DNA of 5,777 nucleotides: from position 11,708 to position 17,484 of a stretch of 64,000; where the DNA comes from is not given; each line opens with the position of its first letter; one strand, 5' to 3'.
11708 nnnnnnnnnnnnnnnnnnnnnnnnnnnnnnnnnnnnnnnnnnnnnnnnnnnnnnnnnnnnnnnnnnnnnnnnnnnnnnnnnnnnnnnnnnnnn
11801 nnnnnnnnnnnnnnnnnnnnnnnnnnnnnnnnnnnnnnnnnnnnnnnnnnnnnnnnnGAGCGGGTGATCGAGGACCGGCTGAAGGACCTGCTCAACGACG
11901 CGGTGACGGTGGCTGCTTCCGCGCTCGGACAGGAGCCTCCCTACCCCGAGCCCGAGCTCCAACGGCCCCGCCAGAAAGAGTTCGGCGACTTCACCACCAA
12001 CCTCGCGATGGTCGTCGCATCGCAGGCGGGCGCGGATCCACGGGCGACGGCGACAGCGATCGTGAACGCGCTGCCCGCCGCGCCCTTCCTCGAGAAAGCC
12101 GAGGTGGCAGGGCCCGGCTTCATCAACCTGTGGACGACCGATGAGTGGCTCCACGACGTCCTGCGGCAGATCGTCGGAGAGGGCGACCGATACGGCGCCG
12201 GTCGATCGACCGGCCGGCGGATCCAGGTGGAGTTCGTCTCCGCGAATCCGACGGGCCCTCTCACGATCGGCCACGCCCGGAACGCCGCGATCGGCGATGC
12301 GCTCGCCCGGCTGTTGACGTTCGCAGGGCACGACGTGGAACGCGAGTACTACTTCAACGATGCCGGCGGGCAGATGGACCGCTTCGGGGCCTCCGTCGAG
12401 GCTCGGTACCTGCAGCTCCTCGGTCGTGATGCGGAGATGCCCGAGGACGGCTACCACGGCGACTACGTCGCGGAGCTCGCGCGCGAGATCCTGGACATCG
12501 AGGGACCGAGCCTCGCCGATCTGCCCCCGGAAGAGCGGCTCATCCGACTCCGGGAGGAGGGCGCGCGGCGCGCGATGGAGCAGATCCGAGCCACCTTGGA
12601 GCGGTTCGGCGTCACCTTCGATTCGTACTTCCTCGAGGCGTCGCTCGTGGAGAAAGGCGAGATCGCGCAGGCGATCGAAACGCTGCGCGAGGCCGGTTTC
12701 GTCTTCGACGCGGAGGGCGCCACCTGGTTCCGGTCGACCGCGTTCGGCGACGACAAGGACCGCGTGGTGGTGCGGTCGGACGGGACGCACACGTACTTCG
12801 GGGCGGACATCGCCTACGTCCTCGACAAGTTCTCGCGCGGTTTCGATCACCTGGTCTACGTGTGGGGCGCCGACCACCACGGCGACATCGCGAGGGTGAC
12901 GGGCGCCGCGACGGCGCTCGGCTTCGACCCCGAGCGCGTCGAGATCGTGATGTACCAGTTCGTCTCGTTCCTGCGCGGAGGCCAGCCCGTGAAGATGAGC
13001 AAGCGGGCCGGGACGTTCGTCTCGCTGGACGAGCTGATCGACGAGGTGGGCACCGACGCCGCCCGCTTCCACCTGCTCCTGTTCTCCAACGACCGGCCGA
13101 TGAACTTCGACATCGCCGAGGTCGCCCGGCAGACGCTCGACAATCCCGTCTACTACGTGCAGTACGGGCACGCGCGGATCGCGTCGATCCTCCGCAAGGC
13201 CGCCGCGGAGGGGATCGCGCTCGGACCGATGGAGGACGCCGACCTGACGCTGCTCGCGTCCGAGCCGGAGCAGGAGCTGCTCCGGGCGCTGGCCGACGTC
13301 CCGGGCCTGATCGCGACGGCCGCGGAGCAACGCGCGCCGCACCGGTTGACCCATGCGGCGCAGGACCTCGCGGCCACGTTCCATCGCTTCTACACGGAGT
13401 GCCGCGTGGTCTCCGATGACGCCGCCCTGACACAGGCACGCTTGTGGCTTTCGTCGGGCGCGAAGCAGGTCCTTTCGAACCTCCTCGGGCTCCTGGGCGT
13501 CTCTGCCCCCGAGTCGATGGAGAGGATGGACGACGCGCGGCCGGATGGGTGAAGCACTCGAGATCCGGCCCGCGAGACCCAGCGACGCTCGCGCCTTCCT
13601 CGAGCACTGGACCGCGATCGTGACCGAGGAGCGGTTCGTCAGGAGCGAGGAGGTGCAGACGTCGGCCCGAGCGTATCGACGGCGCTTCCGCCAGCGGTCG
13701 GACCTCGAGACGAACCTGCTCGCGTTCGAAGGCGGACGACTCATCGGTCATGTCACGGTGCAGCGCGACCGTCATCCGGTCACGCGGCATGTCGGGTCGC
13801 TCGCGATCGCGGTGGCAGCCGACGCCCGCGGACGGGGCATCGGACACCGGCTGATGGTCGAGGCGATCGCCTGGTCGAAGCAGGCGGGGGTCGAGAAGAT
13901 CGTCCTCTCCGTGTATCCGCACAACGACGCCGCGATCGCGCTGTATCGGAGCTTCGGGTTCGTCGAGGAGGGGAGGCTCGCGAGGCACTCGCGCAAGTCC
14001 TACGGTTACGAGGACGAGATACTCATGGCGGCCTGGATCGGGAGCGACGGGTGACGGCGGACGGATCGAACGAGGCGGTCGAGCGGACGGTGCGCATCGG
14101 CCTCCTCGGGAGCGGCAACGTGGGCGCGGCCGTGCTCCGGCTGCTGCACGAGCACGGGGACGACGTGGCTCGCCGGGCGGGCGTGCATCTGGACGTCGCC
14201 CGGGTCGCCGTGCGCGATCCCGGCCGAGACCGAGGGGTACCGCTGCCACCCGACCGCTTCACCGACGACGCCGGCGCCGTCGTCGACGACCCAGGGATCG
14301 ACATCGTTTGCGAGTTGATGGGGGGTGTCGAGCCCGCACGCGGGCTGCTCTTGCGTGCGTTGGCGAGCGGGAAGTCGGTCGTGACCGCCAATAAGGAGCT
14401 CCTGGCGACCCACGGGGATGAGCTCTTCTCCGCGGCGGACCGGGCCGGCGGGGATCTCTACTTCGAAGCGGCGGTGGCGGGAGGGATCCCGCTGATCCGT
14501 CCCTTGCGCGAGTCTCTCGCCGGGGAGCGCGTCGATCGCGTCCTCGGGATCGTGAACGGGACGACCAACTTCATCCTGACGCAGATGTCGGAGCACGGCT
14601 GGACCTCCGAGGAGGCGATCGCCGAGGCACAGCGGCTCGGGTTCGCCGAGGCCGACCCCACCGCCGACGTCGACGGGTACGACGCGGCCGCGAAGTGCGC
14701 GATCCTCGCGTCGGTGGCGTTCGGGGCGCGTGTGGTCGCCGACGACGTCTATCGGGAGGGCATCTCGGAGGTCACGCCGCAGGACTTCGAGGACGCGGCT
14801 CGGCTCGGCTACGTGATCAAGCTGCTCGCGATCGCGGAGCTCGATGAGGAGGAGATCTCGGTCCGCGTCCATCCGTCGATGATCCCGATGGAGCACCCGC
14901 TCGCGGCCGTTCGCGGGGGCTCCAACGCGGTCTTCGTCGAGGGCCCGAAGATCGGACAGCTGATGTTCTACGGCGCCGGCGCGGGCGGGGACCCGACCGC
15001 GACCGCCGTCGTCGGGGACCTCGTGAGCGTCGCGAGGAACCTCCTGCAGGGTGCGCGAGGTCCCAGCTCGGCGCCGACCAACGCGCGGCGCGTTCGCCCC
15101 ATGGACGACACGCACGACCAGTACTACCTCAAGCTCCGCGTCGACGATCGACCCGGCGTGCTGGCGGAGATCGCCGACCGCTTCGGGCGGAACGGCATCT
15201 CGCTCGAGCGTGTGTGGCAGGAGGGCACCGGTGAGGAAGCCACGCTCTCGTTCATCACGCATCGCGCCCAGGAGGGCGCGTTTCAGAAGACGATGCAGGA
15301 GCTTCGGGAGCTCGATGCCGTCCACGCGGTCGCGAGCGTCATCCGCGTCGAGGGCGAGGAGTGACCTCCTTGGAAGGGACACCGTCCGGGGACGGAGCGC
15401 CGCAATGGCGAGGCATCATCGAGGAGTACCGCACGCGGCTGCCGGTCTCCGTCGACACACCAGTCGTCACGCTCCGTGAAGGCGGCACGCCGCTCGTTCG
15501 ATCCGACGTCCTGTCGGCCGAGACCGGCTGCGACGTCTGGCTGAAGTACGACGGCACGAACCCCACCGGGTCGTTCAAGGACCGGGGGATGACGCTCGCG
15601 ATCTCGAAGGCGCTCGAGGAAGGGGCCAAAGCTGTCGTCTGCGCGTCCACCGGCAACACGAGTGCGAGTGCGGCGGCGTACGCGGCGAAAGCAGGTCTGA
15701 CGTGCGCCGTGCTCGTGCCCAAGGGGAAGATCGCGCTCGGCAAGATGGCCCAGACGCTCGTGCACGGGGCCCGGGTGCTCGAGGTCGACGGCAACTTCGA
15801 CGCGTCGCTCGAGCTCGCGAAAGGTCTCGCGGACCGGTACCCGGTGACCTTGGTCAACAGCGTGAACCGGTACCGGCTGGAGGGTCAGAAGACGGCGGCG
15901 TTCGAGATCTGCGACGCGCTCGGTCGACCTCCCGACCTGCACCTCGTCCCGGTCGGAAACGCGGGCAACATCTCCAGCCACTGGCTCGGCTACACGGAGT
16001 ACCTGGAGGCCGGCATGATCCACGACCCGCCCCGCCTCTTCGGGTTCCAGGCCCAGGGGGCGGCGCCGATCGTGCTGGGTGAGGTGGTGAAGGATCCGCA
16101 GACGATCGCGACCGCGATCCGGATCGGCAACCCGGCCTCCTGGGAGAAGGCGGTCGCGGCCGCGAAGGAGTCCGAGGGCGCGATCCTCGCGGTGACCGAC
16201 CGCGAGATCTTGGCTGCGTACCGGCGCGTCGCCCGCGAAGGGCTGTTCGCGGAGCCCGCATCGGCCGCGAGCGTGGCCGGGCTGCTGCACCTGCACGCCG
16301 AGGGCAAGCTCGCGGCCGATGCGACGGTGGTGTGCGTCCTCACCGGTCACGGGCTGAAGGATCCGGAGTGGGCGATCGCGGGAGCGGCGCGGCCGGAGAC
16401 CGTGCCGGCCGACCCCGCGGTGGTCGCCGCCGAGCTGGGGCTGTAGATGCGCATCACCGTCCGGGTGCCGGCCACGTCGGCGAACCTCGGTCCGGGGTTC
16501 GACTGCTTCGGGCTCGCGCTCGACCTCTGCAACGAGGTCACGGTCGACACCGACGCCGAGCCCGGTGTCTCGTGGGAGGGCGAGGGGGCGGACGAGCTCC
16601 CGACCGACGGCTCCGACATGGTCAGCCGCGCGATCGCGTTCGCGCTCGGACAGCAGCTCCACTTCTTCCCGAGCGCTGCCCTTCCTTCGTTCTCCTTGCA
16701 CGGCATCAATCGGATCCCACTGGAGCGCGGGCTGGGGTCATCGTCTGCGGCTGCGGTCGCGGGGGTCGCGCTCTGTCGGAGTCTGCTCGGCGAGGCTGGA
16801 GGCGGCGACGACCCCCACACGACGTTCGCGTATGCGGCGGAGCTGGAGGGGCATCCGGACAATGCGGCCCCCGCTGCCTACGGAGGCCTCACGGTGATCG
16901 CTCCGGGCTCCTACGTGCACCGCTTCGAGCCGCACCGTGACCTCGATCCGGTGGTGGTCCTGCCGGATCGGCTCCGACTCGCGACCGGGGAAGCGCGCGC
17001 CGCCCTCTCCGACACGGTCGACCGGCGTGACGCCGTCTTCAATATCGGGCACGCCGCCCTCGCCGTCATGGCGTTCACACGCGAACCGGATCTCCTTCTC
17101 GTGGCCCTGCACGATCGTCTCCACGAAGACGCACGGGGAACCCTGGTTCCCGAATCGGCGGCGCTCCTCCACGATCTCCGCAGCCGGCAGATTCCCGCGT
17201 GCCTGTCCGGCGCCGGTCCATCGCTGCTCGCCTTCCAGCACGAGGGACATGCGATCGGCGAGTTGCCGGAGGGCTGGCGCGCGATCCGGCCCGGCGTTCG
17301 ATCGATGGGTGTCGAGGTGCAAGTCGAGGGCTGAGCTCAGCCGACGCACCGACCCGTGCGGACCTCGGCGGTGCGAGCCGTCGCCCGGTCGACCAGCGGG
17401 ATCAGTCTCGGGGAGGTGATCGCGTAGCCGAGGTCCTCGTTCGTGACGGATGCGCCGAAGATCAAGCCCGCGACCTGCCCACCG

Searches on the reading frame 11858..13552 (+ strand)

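Call 34: search_protein_families(library=pfam, proteins=[window:11858-13552:+], max_evalue=0.000001)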
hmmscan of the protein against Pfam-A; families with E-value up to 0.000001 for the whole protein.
window:11858-13552:+ (564 aa): 4 families
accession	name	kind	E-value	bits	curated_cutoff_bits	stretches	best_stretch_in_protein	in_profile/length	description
PF05746.21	DALR_1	-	7.2e-31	107.1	22.3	1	434-554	1-117/117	DALR anticodon binding domain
PF00750.26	tRNA-synt_1d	-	1.8e-25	90.1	23.3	2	240-400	144-301/349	tRNA synthetases class I (R), catalytic domain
PF03485.21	Arg_tRNA_synt_N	-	2.1e-19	70.4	21.5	1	9-91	4-83/85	Arginyl tRNA synthetase N terminal domain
PF00133.28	tRNA-synt_1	-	9.4e-07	28.4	22.7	0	370-417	366-413/414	tRNA synthetases class I (I, L, M and V)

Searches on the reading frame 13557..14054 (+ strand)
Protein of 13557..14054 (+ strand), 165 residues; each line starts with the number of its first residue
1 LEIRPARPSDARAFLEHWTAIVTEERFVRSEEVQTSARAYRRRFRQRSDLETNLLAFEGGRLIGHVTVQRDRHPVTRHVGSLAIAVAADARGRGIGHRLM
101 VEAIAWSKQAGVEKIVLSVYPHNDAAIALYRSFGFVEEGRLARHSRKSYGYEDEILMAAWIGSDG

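Call 34: search_protein_families(library=pfam, proteins=[window:13557-14054:+], max_evalue=0.000001)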
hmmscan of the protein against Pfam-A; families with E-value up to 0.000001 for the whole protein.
window:13557-14054:+ (165 aa): 7 families
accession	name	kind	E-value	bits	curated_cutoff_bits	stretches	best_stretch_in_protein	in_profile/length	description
PF00583.31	Acetyltransf_1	-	2.8e-20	73.2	20.7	1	31-135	14-116/116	Acetyltransferase (GNAT) family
PF13508.13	Acetyltransf_7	-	1.7e-13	51.2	27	1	54-137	6-84/84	Acetyltransferase (GNAT) domain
PF13673.13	Acetyltransf_10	-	3.4e-11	43.7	23.6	1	37-139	19-111/128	Acetyltransferase (GNAT) domain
PF13302.13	Acetyltransf_3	-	7.2e-11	43.4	25.4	1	1-136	2-138/138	Acetyltransferase (GNAT) domain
PF13527.13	Acetyltransf_9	-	3.4e-09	37.2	25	1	2-135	1-124/127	Acetyltransferase (GNAT) domain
PF24553.2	Rv0428c_C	-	8.6e-08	32.5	27.2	1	75-140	156-220/224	Probable histone acetyltransferase Rv0428c C-terminal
PF13420.13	Acetyltransf_4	-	1.2e-07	32.3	24.3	1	3-154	1-153/155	Acetyltransferase (GNAT) domain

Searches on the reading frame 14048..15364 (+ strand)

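Call 34: search_protein_families(library=pfam, proteins=[window:14048-15364:+], max_evalue=0.000001)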
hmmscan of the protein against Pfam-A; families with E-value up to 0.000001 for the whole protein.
window:14048-15364:+ (438 aa): 3 families
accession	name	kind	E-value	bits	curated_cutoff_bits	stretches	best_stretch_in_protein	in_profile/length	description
PF00742.24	Homoserine_dh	-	3.4e-66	222.8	22.9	1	148-326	1-173/173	Homoserine dehydrogenase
PF03447.22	NAD_binding_3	-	3.7e-19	70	24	1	21-140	1-116/116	Homoserine dehydrogenase, NAD binding domain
PF01842.31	ACT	-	1.8e-10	40.8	27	1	359-423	1-65/66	ACT domain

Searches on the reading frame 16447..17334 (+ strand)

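Call 34: search_protein_families(library=pfam, proteins=[window:16447-17334:+], max_evalue=0.000001)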
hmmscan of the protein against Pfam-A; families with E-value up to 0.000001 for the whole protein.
window:16447-17334:+ (295 aa): 1 family
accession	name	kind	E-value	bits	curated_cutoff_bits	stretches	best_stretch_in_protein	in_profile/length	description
PF00288.32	GHMP_kinases_N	-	3.5e-11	43.6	22.3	1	72-147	15-87/87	GHMP kinases N terminal domain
